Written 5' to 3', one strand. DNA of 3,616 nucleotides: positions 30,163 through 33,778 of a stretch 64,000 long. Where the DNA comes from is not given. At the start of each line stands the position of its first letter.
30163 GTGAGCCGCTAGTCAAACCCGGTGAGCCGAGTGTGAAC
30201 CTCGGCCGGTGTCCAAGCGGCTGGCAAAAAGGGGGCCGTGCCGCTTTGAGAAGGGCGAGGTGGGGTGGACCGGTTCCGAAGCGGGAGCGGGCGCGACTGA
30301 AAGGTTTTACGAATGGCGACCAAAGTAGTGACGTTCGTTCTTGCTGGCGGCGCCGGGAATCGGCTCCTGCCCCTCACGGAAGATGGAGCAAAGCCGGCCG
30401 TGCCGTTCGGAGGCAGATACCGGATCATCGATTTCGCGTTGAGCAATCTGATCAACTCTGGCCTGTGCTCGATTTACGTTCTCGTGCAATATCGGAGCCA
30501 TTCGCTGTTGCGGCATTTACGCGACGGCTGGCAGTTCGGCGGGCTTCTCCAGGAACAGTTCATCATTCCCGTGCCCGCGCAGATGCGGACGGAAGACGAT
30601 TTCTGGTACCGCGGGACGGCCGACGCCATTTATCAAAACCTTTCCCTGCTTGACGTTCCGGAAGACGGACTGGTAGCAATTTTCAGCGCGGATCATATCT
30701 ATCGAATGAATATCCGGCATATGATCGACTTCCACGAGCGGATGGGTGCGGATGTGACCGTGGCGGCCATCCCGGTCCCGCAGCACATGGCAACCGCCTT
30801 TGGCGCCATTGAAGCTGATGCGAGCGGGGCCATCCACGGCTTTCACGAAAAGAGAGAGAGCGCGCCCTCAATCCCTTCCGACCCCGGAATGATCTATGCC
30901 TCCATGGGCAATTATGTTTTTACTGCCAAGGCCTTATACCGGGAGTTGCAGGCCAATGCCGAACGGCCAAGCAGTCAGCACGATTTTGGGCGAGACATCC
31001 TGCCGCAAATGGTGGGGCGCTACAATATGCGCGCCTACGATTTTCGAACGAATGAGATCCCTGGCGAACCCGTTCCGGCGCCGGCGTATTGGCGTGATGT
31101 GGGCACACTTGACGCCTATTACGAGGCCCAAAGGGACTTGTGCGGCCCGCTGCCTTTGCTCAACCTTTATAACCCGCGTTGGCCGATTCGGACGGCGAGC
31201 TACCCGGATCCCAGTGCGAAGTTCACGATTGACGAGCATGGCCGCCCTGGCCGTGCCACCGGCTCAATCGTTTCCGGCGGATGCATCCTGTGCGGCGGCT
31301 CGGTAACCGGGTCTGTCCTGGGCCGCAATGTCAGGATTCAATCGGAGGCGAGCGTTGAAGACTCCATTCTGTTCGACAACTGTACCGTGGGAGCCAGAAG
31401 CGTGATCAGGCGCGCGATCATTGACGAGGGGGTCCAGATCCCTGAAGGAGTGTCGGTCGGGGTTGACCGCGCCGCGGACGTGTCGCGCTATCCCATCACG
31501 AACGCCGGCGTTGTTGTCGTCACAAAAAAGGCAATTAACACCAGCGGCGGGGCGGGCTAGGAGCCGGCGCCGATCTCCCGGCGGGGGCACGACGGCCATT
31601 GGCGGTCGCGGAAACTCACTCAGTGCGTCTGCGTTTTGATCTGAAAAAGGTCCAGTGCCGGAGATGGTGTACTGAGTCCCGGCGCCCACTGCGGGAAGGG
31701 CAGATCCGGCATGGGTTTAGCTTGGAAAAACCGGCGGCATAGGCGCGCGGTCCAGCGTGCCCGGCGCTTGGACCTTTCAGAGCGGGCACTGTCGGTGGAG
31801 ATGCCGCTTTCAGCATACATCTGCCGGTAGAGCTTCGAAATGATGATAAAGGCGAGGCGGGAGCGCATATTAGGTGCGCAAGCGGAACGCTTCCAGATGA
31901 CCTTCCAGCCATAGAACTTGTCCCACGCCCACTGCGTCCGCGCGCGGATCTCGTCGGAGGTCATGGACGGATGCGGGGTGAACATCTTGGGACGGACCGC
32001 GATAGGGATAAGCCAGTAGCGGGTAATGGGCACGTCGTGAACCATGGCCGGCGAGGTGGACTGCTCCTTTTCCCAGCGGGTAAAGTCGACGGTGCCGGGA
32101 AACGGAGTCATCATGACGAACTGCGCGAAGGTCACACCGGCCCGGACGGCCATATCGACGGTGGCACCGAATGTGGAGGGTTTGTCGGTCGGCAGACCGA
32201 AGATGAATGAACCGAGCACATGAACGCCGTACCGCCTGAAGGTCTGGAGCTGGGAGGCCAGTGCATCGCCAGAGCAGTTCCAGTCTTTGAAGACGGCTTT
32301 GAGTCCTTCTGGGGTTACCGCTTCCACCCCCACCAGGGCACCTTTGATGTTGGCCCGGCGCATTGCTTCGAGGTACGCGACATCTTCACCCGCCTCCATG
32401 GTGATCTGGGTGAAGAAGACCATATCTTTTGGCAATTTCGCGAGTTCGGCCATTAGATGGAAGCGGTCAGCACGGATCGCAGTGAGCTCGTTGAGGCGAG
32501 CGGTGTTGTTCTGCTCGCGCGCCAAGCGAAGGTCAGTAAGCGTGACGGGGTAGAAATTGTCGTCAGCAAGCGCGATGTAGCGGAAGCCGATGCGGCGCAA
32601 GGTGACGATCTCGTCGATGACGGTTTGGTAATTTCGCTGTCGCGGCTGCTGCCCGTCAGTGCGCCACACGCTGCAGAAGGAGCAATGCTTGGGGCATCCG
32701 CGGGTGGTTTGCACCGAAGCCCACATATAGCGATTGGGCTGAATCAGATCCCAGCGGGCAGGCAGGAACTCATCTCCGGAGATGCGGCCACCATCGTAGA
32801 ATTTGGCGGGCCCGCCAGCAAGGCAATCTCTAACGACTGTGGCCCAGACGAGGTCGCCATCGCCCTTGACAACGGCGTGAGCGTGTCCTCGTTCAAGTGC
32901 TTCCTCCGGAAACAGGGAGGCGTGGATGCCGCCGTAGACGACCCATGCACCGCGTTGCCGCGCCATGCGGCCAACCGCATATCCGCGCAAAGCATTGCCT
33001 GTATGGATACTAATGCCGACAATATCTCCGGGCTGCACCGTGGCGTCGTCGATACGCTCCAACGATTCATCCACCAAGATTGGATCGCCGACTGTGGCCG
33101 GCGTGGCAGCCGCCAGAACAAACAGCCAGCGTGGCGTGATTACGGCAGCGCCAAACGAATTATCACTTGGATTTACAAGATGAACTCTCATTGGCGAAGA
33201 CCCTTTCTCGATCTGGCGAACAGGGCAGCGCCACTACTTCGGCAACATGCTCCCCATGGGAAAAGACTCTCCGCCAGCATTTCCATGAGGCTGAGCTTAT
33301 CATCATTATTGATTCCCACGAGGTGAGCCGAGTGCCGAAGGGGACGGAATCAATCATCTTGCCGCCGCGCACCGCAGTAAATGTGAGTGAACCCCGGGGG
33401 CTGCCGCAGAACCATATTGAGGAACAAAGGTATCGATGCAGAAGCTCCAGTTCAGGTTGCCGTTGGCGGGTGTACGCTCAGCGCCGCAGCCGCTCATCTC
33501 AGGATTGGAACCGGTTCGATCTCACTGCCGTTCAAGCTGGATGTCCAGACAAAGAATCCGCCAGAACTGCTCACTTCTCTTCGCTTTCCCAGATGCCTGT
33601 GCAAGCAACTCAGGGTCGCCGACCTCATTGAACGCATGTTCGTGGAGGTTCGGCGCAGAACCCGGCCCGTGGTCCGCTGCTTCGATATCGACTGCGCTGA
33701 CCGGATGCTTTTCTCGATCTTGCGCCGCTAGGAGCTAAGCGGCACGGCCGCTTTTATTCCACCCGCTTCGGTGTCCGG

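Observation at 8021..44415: Dense family of modular, hairpin-rich intergenic elements with compensatory base changes (family 1: seven loci)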

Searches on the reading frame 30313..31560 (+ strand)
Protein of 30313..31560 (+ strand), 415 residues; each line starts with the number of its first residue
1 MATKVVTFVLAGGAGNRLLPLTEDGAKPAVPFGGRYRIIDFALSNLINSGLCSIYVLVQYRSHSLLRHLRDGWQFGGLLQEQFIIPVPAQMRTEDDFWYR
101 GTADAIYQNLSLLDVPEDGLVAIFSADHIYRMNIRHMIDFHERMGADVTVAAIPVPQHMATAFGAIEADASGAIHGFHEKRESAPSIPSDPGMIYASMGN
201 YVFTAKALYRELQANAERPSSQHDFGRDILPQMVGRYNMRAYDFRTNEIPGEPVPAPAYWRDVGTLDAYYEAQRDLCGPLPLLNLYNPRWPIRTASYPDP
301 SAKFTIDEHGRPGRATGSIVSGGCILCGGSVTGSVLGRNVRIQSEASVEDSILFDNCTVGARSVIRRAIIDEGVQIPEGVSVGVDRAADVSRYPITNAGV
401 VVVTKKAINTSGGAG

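Call 19: find_encoding_contigs(protein=window:30313-31560:+, flank=10000, max_places=6)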
Protein window:30313-31560:+ (415 aa): no gene with exactly this product is on record in the collection.

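Call 20: search_protein_families(library=pfam, proteins=[window:30313-31560:+])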
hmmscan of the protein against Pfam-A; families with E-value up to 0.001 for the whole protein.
window:30313-31560:+ (415 aa): 7 families
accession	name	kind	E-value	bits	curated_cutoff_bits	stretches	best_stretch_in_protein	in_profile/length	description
PF00483.29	NTP_transferase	-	1.1e-56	192.7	21.2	1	8-276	3-242/245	Nucleotidyl transferase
PF24894.1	Hexapep_GlmU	-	1.1e-33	115.9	23.3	1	300-403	1-104/104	GlmU-like, C-terminal hexapeptide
PF25084.1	LbH_EIF2B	-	2.7e-10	40.6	54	1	323-383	28-88/105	EIF2B subunit epsilon LbH domain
PF25247.1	LbH_GLGC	-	4.2e-08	33.7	27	1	357-408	74-129/135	GLGC left-handed parallel beta-helix domain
PF12804.13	NTP_transf_3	-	2.3e-05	25.1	27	1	8-157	2-127/160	MobA-like NTP transferase domain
PF07959.18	Fucose_pyrophosphorylase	-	0.00021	20.8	34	0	327-380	283-339/418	Fucose pyrophosphorylase domain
PF00132.30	Hexapep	-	0.00061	19.8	27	0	333-367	1-36/36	Bacterial transferase hexapeptide (six repeats)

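Call 21: find_homologous_proteins(query=window:30313-31560:+, max_evalue=1e-50)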
Query window:30313-31560:+ (415 aa): 8000 proteins with E <= 1e-50 among 8000 candidates; the best 120 are listed.
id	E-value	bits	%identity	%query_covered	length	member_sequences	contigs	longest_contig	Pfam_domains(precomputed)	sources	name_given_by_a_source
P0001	1.2e-281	952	100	100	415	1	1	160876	PF00483.30,PF25087.2,PF25247.2,PF25084.2,PF24894.2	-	-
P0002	6.4e-233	791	82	100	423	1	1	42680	PF00483.30,PF07959.19,PF25087.2,PF25247.2,PF25084.2,PF24894.2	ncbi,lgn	ncbi:MAG: glucose-1-phosphate adenylyltransferase [Acidobacteriaceae bacterium]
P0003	1.7e-232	790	82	99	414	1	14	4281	PF00483.30,PF07959.19,PF25247.2,PF25084.2,PF24894.2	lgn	-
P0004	1.9e-232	789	82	99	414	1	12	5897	PF00483.30,PF07959.19,PF25247.2,PF25084.2,PF24894.2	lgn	-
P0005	2.2e-232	789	82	99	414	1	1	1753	PF00483.30,PF07959.19,PF25247.2,PF25084.2,PF24894.2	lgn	-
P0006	2.5e-232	789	82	99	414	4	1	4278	PF00483.30,PF07959.19,PF25247.2,PF25084.2,PF24894.2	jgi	jgi:glucose-1-phosphate adenylyltransferase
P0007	3.3e-232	789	83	100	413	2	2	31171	PF00483.30,PF07959.19,PF25087.2,PF25247.2,PF25084.2,PF24894.2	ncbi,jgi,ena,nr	ncbi:MAG TPA: glucose-1-phosphate adenylyltransferase [Acidobacteriaceae bacterium]|nr:glucose-1-pho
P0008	2.3e-231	786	82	99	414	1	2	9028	PF00483.30,PF07959.19,PF25087.2,PF25247.2,PF25084.2,PF24894.2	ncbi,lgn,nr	ncbi:MAG TPA: glucose-1-phosphate adenylyltransferase [Terracidiphilus sp.]|nr:glucose-1-phosphate a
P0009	4.3e-231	785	81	100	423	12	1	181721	PF00483.30,PF07959.19,PF25247.2,PF25084.2,PF24894.2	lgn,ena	-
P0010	2.0e-229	779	83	97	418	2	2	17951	PF00483.30,PF07959.19,PF25087.2,PF25247.2,PF25084.2,PF24894.2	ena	-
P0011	8.1e-228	774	79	100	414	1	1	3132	PF00483.30,PF07959.19,PF25247.2,PF25084.2,PF24894.2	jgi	jgi:glucose-1-phosphate adenylyltransferase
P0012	4.7e-226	768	80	99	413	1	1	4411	PF00483.30,PF07959.19,PF25247.2,PF25084.2,PF24894.2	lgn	-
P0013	3.8e-225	765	81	98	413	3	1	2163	PF00483.30,PF07959.19,PF25087.2,PF25247.2,PF25084.2,PF24894.2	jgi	jgi:glucose-1-phosphate adenylyltransferase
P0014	1.7e-221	753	80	99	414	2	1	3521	PF00483.30,PF07959.19,PF25247.2,PF25084.2,PF24894.2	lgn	-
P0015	4.3e-218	742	78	100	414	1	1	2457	PF00483.30,PF07959.19,PF25087.2,PF25247.2,PF25084.2,PF24894.2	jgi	jgi:glucose-1-phosphate adenylyltransferase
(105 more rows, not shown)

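Call 23: find_encoding_contigs(protein=P0009, flank=10000, max_places=4)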
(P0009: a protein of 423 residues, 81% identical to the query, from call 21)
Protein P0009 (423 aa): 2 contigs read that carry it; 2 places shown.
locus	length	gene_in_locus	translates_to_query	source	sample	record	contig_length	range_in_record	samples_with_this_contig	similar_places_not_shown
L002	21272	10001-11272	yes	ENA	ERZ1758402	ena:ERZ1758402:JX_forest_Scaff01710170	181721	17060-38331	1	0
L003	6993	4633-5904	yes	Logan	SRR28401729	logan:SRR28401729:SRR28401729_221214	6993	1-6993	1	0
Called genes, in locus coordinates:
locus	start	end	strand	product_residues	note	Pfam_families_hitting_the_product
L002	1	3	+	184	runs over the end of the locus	-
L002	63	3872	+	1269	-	PF01339:CheB_methylest, PF03705:CheR_N, PF13426:PAS_9 (faint), PF01739:CheR, PF00989:PAS (faint), PF13596:PAS_10, PF07730:HisKA_3, PF02518:HATPase_c, +2 more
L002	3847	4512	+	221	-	PF00072:Response_reg, PF13518:HTH_28 (faint), PF00196:GerE, PF08281:Sigma70_r4_2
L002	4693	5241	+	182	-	-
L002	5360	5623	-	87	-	-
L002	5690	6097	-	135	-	-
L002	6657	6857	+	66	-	PF00313:CSD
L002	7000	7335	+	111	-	-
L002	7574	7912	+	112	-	PF00076:RRM_1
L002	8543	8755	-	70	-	-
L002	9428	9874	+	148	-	-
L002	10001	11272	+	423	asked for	PF00483:NTP_transferase, PF07959:Fucose_pyrophosphorylase (faint), PF24894:Hexapep_GlmU, PF25084:LbH_EIF2B, PF25247:LbH_GLGC (faint)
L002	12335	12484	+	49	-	-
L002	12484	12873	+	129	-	PF11373:DUF3175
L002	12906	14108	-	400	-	PF00990:GGDEF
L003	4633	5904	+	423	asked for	PF00483:NTP_transferase, PF07959:Fucose_pyrophosphorylase (faint), PF24894:Hexapep_GlmU, PF25084:LbH_EIF2B, PF25247:LbH_GLGC (faint)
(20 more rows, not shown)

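Call 24: find_encoding_contigs(protein=P0002, flank=10000, max_places=4)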
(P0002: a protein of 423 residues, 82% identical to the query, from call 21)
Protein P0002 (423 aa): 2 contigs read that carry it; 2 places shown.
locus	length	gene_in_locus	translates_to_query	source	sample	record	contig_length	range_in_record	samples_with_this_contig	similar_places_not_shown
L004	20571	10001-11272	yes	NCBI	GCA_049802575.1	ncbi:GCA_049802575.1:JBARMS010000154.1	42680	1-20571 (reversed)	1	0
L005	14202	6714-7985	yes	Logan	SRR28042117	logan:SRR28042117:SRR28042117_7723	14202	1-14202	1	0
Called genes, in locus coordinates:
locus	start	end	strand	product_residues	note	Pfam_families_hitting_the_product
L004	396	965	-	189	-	PF13384:HTH_23 (faint)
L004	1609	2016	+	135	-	-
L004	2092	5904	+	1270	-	PF01339:CheB_methylest, PF03705:CheR_N, PF01739:CheR, PF13596:PAS_10, PF08448:PAS_4 (weak), PF13426:PAS_9 (weak), PF07730:HisKA_3, PF02518:HATPase_c, +2 more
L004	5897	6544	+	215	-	PF00072:Response_reg, PF00196:GerE, PF08281:Sigma70_r4_2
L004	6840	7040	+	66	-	PF00313:CSD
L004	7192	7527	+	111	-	-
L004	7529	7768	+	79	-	-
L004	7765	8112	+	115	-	PF00076:RRM_1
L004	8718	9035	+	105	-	-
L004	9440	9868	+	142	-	-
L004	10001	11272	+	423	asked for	PF00483:NTP_transferase, PF07959:Fucose_pyrophosphorylase (faint), PF24894:Hexapep_GlmU, PF25084:LbH_EIF2B, PF25087:GMPPB_C (faint), PF25247:LbH_GLGC (faint)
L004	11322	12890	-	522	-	PF04055:Radical_SAM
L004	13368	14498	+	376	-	PF12779:WXXGXW (weak)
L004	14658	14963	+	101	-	PF11950:DUF3467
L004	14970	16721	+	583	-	PF13231:PMT_2 (weak)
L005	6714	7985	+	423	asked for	PF00483:NTP_transferase, PF07959:Fucose_pyrophosphorylase (faint), PF24894:Hexapep_GlmU, PF25084:LbH_EIF2B, PF25087:GMPPB_C (faint), PF25247:LbH_GLGC (faint)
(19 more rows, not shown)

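Call 25: find_encoding_contigs(protein=P0007, flank=10000, max_places=4)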
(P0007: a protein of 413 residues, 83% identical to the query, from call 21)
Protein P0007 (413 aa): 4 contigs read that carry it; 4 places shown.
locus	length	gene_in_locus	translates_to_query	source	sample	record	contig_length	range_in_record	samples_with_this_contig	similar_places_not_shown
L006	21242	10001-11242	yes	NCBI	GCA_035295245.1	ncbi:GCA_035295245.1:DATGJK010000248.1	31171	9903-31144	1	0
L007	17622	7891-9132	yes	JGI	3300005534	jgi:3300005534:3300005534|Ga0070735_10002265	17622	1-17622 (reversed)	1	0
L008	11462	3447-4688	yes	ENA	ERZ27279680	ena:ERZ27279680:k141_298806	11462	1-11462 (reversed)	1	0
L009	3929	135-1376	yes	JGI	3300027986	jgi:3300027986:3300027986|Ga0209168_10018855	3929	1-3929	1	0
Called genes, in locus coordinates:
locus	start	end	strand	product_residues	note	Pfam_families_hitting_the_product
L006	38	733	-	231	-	PF04366:Ysc84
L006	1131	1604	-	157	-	PF02577:BFN_dom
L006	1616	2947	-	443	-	PF00919:UPF0004, PF04055:Radical_SAM, PF01938:TRAM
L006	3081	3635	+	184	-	PF13489:Methyltransf_23 (weak), PF08241:Methyltransf_11, PF08242:Methyltransf_12 (weak), PF13649:Methyltransf_25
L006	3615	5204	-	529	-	-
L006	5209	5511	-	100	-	PF11950:DUF3467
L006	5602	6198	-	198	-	-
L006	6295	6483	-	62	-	-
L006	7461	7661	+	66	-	PF00313:CSD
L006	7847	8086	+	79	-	-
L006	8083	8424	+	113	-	PF00076:RRM_1, PF22976:RRM_10 (weak)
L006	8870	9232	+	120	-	-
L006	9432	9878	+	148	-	-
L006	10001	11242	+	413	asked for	PF00483:NTP_transferase, PF07959:Fucose_pyrophosphorylase (faint), PF24894:Hexapep_GlmU, PF25084:LbH_EIF2B, PF25087:GMPPB_C (weak), PF25247:LbH_GLGC (faint)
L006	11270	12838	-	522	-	PF04055:Radical_SAM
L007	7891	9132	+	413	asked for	PF00483:NTP_transferase, PF07959:Fucose_pyrophosphorylase (faint), PF24894:Hexapep_GlmU, PF25084:LbH_EIF2B, PF25087:GMPPB_C (weak), PF25247:LbH_GLGC (faint)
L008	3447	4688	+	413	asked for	PF00483:NTP_transferase, PF07959:Fucose_pyrophosphorylase (faint), PF24894:Hexapep_GlmU, PF25084:LbH_EIF2B, PF25087:GMPPB_C (weak), PF25247:LbH_GLGC (faint)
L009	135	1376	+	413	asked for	PF00483:NTP_transferase, PF07959:Fucose_pyrophosphorylase (faint), PF24894:Hexapep_GlmU, PF25084:LbH_EIF2B, PF25087:GMPPB_C (weak), PF25247:LbH_GLGC (faint)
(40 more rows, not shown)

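Call 92: find_encoding_contigs(protein=P0010, flank=10000, max_places=4)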
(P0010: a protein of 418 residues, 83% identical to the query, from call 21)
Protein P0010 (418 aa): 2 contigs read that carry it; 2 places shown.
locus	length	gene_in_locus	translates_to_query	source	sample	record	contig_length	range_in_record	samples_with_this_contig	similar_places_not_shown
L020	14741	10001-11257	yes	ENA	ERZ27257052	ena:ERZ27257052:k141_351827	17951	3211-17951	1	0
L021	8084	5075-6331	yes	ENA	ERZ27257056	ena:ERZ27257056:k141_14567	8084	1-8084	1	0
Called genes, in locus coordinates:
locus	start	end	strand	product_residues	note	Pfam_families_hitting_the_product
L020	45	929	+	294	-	-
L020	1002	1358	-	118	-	-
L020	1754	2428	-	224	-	PF18927:CrtO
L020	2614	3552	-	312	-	PF00561:Abhydrolase_1, PF12697:Abhydrolase_6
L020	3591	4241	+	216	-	PF01451:LMWPc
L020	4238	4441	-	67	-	-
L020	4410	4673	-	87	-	-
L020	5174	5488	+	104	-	PF02371:Transposase_20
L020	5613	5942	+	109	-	-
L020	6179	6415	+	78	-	-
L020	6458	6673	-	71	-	-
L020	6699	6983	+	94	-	-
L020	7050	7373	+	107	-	-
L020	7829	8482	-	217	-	-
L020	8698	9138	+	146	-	-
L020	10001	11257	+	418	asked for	PF00483:NTP_transferase, PF07959:Fucose_pyrophosphorylase (faint), PF24894:Hexapep_GlmU, PF25084:LbH_EIF2B, PF25087:GMPPB_C (weak), PF25247:LbH_GLGC (faint)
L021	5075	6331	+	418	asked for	PF00483:NTP_transferase, PF07959:Fucose_pyrophosphorylase (faint), PF24894:Hexapep_GlmU, PF25084:LbH_EIF2B, PF25087:GMPPB_C (weak), PF25247:LbH_GLGC (faint)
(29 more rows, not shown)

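Call 93: find_encoding_contigs(protein=P0008, flank=10000, max_places=4)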
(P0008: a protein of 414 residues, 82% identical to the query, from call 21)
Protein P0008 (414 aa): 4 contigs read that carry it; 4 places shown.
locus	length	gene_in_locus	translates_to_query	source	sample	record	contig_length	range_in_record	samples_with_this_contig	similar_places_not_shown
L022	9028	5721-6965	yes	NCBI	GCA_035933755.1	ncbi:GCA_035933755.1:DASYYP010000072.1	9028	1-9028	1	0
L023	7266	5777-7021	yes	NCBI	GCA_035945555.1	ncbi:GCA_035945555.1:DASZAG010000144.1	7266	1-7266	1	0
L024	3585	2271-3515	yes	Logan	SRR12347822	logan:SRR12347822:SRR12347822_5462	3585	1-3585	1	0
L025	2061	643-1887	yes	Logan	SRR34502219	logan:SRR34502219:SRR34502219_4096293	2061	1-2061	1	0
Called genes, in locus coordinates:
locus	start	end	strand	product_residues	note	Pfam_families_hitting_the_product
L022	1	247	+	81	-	PF13545:HTH_Crp_2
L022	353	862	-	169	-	-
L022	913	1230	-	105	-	-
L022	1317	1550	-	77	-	-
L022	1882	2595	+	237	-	PF04366:Ysc84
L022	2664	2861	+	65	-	PF28077:THIVI_2564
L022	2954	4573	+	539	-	PF00691:OmpA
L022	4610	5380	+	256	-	-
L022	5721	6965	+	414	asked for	PF00483:NTP_transferase, PF07959:Fucose_pyrophosphorylase (faint), PF24894:Hexapep_GlmU, PF25084:LbH_EIF2B, PF25087:GMPPB_C (faint), PF25247:LbH_GLGC (faint)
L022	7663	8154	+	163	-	PF00665:rve (weak), PF13683:rve_3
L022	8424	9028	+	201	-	PF00027:cNMP_binding, PF13545:HTH_Crp_2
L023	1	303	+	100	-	PF13545:HTH_Crp_2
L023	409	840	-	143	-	-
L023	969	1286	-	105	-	-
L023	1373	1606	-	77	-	-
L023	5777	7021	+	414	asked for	PF00483:NTP_transferase, PF07959:Fucose_pyrophosphorylase (faint), PF24894:Hexapep_GlmU, PF25084:LbH_EIF2B, PF25087:GMPPB_C (faint), PF25247:LbH_GLGC (faint)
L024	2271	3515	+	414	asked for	PF00483:NTP_transferase, PF07959:Fucose_pyrophosphorylase (faint), PF24894:Hexapep_GlmU, PF25084:LbH_EIF2B, PF25087:GMPPB_C (faint), PF25247:LbH_GLGC (faint)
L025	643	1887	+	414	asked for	PF00483:NTP_transferase, PF07959:Fucose_pyrophosphorylase (faint), PF24894:Hexapep_GlmU, PF25084:LbH_EIF2B, PF25087:GMPPB_C (faint), PF25247:LbH_GLGC (faint)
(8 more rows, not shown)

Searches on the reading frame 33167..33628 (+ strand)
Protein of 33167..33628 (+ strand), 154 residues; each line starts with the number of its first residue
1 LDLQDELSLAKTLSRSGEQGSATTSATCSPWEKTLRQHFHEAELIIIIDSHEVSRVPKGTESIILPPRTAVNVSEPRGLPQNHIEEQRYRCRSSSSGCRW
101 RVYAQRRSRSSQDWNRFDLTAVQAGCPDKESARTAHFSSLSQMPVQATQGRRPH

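Call 87: search_protein_families(library=pfam, proteins=[window:33167-33628:+], max_evalue=10)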
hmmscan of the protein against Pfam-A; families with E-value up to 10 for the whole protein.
window:33167-33628:+ (154 aa): 1 family
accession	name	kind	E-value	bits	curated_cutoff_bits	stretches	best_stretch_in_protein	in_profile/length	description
PF03108.21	DBD_Tnp_Mut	-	0.02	14.9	25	1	85-111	37-63/67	MuDR family transposase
